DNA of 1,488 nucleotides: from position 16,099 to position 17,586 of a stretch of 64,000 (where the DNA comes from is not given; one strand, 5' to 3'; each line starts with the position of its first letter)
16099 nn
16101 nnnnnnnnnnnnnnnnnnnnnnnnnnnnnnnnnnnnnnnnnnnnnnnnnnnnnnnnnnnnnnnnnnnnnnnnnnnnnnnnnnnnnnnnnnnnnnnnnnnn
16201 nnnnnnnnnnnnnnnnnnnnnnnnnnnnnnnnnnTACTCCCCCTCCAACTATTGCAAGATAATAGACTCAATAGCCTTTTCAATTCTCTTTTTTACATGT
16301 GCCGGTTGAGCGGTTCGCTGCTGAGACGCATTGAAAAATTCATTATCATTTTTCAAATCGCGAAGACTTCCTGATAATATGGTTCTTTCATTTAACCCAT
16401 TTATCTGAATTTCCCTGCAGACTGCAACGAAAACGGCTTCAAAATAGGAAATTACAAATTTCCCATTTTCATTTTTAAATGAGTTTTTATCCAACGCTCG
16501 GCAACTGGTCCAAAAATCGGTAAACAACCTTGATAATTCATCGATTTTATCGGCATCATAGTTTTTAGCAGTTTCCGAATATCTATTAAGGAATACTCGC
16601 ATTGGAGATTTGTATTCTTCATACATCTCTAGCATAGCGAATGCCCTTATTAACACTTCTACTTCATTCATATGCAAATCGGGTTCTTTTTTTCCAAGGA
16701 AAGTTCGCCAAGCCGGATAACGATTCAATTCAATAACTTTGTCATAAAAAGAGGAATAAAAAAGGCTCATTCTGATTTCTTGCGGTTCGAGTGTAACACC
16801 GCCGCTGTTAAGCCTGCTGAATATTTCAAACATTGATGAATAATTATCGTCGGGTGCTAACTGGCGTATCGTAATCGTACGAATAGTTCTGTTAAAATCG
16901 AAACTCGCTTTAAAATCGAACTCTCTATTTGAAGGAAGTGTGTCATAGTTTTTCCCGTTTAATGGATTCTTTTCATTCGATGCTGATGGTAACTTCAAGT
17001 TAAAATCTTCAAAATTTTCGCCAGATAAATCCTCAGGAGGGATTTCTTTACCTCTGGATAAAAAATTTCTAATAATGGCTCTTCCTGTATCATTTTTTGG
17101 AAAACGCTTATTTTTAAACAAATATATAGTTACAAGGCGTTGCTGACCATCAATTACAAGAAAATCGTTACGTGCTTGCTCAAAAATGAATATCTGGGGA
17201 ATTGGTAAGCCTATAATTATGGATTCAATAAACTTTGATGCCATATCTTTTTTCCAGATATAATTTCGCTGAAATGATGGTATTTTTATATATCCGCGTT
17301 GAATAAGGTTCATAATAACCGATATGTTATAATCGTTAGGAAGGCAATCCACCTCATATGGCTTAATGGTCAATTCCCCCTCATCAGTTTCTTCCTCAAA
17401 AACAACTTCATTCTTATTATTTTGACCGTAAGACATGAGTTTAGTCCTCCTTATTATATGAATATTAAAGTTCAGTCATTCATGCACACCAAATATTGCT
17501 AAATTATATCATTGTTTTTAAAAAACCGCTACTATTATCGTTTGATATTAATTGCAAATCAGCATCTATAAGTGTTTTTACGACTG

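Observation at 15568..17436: ParB-like DUF262 protein + small HEPN (Rx4H) protein: a self-contained two-gene module next to a type I R-M operon, candidate defence / abortive-infection system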

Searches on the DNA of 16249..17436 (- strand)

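Call 69: search_dna_similar(query=L095:52-1755:+, collection=ecoli_genomes, mode=distant, max_rows=20, rows=spread)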
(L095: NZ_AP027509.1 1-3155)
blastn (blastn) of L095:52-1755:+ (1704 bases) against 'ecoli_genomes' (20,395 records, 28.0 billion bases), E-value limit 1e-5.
Records with a match: 14; places in all: 16; records where one place covers at least 80% of the query: 4.
Genomes with a match: 14 of 5426; with a place that covers at least 80% of the query: 4. Places per genome that has any: lowest 1, median 1, highest 3. On chromosomes: 10 places; on plasmids: 6.
Best place of each record, by identity: >=99% 4; 60-80% 10.
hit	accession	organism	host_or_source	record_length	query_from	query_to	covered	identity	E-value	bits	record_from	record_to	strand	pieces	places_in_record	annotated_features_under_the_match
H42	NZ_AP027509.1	Escherichia coli strain LR-27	Homo sapiens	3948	1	1704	100%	100.0%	0e+0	3074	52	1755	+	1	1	DUF262 domain-containing protein | HEPN domain-containing protein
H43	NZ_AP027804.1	Escherichia coli strain 2017.10.01CC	Homo sapiens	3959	1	1704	100%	99.9%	0e+0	3069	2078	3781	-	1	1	DUF262 domain-containing protein | HEPN domain-containing protein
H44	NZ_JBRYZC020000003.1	Escherichia coli strain APEC_AN-25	Gallus gallus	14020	1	1704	100%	99.9%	0e+0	3069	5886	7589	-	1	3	DUF262 domain-containing protein | HEPN domain-containing protein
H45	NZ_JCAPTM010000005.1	Escherichia coli strain ES10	Aquarana catesbeiana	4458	1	1704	100%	99.8%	0e+0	3060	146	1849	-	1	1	DUF262 domain-containing protein | HEPN domain-containing protein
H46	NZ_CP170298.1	Escherichia coli strain BKQWHE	Homo sapiens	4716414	56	458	24%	68.8%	1e-33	154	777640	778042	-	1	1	GmrSD restriction endonuclease domain-containing protein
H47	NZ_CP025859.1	Escherichia coli strain 504239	Homo sapiens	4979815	56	458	24%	68.6%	6e-32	150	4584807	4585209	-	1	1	GmrSD restriction endonuclease domain-containing protein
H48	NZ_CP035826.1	Escherichia coli strain 67-1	Homo sapiens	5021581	56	458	24%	68.6%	6e-32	150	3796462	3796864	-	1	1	GmrSD restriction endonuclease domain-containing protein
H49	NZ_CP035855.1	Escherichia coli TW11681 strain TW11681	-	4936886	56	458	24%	68.6%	6e-32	150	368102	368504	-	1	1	GmrSD restriction endonuclease domain-containing protein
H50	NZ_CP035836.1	Escherichia coli strain WS1933D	Homo sapiens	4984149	56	458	24%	68.6%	6e-32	150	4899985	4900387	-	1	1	GmrSD restriction endonuclease domain-containing protein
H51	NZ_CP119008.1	Escherichia coli strain CE0011b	Bos taurus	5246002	56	458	24%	68.6%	6e-32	150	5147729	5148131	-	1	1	GmrSD restriction endonuclease domain-containing protein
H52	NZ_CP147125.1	Escherichia coli strain KMi012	river water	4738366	56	458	24%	68.6%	6e-32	150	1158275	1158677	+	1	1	GmrSD restriction endonuclease domain-containing protein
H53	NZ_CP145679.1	Escherichia coli strain S1-NGR-02-A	Homo sapiens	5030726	56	458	24%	68.6%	6e-32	150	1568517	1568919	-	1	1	GmrSD restriction endonuclease domain-containing protein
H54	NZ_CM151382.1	Escherichia coli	Homo sapiens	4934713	56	458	24%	68.6%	6e-32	150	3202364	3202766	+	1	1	GmrSD restriction endonuclease domain-containing protein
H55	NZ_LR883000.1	Escherichia coli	-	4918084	56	458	24%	68.6%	6e-32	150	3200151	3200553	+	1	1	DUF262 domain-containing protein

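Call 70: get_annotated_region(hit=H47, flank=4000)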
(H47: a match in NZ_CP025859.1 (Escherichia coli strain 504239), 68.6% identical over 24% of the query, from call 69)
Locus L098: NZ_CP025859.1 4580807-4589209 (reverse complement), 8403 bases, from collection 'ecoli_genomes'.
description: Escherichia coli strain 504239 chromosome, complete genome
organism: Escherichia coli strain 504239 (NCBI taxid 562)
replicon: chromosome; assembly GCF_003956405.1
host: Homo sapiens; source: stool; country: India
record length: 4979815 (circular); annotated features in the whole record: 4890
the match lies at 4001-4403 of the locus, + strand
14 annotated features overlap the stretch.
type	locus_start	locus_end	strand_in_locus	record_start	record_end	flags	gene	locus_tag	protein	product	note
CDS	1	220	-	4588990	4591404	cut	-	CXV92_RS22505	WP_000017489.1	replication endonuclease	-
CDS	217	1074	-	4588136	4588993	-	-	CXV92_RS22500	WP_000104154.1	DNA adenine methylase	-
CDS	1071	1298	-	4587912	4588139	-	-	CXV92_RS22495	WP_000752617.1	TraR/DksA family transcriptional regulator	-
CDS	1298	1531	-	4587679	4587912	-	-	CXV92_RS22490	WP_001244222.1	DUF2732 family protein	-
CDS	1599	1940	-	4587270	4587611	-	-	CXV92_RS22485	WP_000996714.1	DUF5347 family protein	-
CDS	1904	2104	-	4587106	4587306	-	-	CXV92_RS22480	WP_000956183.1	phage filamentation protein Fil family protein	-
CDS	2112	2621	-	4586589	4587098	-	-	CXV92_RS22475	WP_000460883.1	phage regulatory CII family protein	-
CDS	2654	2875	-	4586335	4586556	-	-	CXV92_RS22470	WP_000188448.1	hypothetical protein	-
CDS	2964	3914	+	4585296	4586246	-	-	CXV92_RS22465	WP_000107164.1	phage repressor protein CI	-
CDS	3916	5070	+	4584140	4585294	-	-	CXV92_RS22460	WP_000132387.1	GmrSD restriction endonuclease domain-containing protein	-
CDS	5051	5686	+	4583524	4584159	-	-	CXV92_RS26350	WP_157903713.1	HEPN domain-containing protein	-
CDS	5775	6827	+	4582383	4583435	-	-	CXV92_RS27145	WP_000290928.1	phage integrase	-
CDS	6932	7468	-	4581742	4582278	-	rcdA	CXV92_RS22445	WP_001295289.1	DNA-binding transcriptional regulator RcdA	-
CDS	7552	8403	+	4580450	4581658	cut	ybjJ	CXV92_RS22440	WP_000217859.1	MFS transporter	-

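Call 82: search_dna_similar(query=L098:3916-5686:+, collection=ecoli_genomes, mode=distant, max_rows=25, rows=spread)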
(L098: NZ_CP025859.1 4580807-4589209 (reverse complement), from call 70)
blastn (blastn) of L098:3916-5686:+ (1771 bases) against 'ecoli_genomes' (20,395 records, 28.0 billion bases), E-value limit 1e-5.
Records with a match: 14; places in all: 15; records where one place covers at least 80% of the query: 10.
Genomes with a match: 14 of 5426; with a place that covers at least 80% of the query: 10. Places per genome that has any: lowest 1, median 1, highest 2. On chromosomes: 10 places; on plasmids: 5.
Best place of each record, by identity: >=99% 10; 60-80% 4.
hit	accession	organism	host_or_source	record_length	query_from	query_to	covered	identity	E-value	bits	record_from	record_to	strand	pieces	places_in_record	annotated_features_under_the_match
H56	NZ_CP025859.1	Escherichia coli strain 504239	Homo sapiens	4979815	1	1771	100%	100.0%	0e+0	3195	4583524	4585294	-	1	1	GmrSD restriction endonuclease domain-containing protein | HEPN domain-containing protein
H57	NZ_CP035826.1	Escherichia coli strain 67-1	Homo sapiens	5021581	1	1771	100%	100.0%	0e+0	3195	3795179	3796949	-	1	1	GmrSD restriction endonuclease domain-containing protein | HEPN domain-containing protein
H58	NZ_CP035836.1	Escherichia coli strain WS1933D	Homo sapiens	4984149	1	1771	100%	100.0%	0e+0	3195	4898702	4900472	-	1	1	GmrSD restriction endonuclease domain-containing protein | HEPN domain-containing protein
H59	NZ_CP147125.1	Escherichia coli strain KMi012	river water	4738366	1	1771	100%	100.0%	0e+0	3195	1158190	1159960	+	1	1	GmrSD restriction endonuclease domain-containing protein | HEPN domain-containing protein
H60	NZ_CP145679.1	Escherichia coli strain S1-NGR-02-A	Homo sapiens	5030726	1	1771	100%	100.0%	0e+0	3195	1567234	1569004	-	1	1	GmrSD restriction endonuclease domain-containing protein | HEPN domain-containing protein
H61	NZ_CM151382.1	Escherichia coli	Homo sapiens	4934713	1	1771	100%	100.0%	0e+0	3195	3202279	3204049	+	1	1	GmrSD restriction endonuclease domain-containing protein | HEPN domain-containing protein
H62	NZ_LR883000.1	Escherichia coli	-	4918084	1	1771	100%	100.0%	0e+0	3195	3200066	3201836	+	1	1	DUF262 domain-containing protein | HEPN domain-containing protein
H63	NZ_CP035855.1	Escherichia coli TW11681 strain TW11681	-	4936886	1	1771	100%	99.9%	0e+0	3190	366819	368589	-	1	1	GmrSD restriction endonuclease domain-containing protein | HEPN domain-containing protein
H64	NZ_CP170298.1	Escherichia coli strain BKQWHE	Homo sapiens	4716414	1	1771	100%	99.9%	0e+0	3186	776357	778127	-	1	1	GmrSD restriction endonuclease domain-containing protein | HEPN domain-containing protein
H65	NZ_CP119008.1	Escherichia coli strain CE0011b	Bos taurus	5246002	1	1771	100%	99.7%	0e+0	3172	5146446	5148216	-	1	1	GmrSD restriction endonuclease domain-containing protein | HEPN domain-containing protein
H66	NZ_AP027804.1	Escherichia coli strain 2017.10.01CC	Homo sapiens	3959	86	488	23%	68.6%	6e-32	150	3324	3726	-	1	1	DUF262 domain-containing protein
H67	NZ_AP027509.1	Escherichia coli strain LR-27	Homo sapiens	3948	86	488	23%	68.6%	6e-32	150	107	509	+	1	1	DUF262 domain-containing protein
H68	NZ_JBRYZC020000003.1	Escherichia coli strain APEC_AN-25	Gallus gallus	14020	86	488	23%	68.6%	6e-32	150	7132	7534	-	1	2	DUF262 domain-containing protein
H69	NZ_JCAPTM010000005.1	Escherichia coli strain ES10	Aquarana catesbeiana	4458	86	488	23%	68.6%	6e-32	150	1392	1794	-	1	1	DUF262 domain-containing protein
